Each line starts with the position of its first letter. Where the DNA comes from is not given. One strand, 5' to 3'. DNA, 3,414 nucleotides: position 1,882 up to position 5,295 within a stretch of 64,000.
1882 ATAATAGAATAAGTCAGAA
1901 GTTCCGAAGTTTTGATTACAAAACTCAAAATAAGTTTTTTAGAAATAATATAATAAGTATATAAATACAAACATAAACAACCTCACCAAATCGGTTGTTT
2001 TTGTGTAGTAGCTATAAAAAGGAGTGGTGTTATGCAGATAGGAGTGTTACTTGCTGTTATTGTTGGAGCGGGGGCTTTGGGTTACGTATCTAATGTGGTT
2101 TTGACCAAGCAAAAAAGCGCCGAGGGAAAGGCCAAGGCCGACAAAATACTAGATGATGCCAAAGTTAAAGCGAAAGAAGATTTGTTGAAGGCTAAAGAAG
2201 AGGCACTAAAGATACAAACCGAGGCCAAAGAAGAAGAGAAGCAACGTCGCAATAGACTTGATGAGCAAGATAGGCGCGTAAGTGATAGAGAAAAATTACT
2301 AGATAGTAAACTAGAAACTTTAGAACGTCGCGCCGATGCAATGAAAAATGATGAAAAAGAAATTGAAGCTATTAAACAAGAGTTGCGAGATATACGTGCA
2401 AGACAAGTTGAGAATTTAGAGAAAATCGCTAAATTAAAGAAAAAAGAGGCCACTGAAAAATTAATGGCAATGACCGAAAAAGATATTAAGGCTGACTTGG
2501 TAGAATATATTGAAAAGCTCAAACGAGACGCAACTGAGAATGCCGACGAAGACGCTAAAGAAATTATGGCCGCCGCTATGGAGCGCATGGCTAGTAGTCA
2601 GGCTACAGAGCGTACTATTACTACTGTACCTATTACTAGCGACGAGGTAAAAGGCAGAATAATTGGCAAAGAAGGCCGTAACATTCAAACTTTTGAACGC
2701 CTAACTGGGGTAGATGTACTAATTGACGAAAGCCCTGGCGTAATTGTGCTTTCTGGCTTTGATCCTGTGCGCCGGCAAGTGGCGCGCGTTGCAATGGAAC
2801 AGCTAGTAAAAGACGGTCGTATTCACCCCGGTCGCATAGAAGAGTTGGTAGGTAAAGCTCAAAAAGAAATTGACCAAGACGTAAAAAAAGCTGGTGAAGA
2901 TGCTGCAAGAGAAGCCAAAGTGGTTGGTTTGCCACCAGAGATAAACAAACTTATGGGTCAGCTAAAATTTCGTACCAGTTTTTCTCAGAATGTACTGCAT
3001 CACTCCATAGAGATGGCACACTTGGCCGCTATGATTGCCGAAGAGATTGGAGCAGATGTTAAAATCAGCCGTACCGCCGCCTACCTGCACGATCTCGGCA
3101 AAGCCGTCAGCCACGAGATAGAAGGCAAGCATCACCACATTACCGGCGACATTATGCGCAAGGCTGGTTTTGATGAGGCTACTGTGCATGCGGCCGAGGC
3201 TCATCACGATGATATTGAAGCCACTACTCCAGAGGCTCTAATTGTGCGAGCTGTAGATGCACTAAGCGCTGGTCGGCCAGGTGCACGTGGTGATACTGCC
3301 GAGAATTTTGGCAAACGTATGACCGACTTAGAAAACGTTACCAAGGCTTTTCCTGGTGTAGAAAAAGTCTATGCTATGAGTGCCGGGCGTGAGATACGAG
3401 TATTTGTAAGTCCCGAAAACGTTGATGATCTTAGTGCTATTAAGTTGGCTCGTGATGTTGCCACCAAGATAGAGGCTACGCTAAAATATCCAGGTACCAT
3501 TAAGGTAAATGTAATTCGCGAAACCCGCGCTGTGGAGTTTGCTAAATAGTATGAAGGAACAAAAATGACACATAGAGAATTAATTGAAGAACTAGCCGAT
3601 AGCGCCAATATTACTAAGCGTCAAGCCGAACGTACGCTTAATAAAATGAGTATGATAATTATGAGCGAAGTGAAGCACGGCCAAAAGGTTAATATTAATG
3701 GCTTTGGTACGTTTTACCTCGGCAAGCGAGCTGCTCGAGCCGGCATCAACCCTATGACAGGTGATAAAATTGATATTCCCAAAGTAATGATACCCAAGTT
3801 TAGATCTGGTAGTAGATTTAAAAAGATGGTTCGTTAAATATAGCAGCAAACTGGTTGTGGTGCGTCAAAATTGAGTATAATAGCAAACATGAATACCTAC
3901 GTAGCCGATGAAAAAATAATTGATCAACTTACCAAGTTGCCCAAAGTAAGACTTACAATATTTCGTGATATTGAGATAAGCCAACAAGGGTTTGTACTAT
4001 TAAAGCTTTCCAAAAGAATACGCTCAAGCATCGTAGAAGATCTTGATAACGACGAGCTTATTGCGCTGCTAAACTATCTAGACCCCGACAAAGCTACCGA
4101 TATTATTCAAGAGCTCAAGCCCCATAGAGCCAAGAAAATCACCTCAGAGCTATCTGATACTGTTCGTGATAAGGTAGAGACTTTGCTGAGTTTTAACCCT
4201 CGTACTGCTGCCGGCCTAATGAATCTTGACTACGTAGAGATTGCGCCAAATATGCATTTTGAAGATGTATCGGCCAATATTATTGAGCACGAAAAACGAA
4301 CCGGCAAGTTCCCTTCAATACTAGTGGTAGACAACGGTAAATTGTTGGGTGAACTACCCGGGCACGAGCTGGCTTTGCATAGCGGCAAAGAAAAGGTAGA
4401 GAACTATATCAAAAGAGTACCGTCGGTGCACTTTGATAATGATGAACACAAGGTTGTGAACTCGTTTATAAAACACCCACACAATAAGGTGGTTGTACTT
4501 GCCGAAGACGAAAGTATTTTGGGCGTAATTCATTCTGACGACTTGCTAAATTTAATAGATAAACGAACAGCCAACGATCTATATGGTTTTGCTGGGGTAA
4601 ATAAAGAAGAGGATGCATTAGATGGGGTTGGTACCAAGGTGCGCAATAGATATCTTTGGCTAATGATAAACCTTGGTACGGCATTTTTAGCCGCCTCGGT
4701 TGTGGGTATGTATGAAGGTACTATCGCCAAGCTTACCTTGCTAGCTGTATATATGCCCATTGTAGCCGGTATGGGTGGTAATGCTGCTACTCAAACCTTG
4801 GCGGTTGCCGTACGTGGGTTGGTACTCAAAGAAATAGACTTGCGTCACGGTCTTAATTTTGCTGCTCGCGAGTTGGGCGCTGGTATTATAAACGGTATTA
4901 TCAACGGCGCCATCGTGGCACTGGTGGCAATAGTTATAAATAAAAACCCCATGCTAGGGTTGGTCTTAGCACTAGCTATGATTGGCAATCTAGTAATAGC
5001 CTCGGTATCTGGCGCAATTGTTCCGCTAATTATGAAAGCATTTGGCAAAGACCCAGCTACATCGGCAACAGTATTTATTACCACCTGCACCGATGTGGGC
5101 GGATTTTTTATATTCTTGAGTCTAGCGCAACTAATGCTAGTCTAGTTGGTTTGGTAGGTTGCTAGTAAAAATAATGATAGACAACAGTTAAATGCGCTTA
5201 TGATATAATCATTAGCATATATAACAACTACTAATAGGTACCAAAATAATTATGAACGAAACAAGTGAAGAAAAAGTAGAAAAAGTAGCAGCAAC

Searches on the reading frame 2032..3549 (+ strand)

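Call 96: search_protein_families(library=pfam, proteins=[window:2032-3549:+], max_evalue=0.00001)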
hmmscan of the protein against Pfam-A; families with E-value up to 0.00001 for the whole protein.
window:2032-3549:+ (505 aa): 3 families
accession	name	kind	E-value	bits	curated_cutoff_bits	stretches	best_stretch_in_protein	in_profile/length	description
PF12072.13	RNase_Y_N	-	1.1e-28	100.5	32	1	4-188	5-199/201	RNase Y N-terminal region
PF01966.28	HD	-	6.1e-16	59.2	22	1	321-413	1-115/116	HD domain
PF00013.35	KH_1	-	4.4e-07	30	21.5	1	206-256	10-65/66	KH domain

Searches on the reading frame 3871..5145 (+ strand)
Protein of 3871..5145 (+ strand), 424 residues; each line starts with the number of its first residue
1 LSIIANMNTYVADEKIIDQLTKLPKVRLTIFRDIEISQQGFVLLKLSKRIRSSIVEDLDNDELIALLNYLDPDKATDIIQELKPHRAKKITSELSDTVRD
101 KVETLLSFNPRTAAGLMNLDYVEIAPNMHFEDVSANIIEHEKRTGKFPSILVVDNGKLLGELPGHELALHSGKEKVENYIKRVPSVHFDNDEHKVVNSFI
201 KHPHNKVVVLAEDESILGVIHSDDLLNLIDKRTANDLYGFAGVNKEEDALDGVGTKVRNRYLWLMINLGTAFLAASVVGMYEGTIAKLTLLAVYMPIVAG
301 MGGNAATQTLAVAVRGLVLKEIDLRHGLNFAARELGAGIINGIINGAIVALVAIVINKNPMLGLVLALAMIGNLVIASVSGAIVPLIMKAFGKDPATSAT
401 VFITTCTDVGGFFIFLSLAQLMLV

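Call 96: search_protein_families(library=pfam, proteins=[window:3871-5145:+], max_evalue=0.00001)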
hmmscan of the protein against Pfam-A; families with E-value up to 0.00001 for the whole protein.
window:3871-5145:+ (424 aa): 3 families
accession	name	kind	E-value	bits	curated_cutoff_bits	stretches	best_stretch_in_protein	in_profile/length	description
PF01769.21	MgtE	-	4.9e-30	104.8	27.6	1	295-417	1-124/125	Divalent cation transporter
PF03448.22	MgtE_N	-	6.1e-15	56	25.9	1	16-110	6-101/102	MgtE intracellular N domain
PF00571.33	CBS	-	3.1e-06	27.8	24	0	181-229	7-55/57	CBS domain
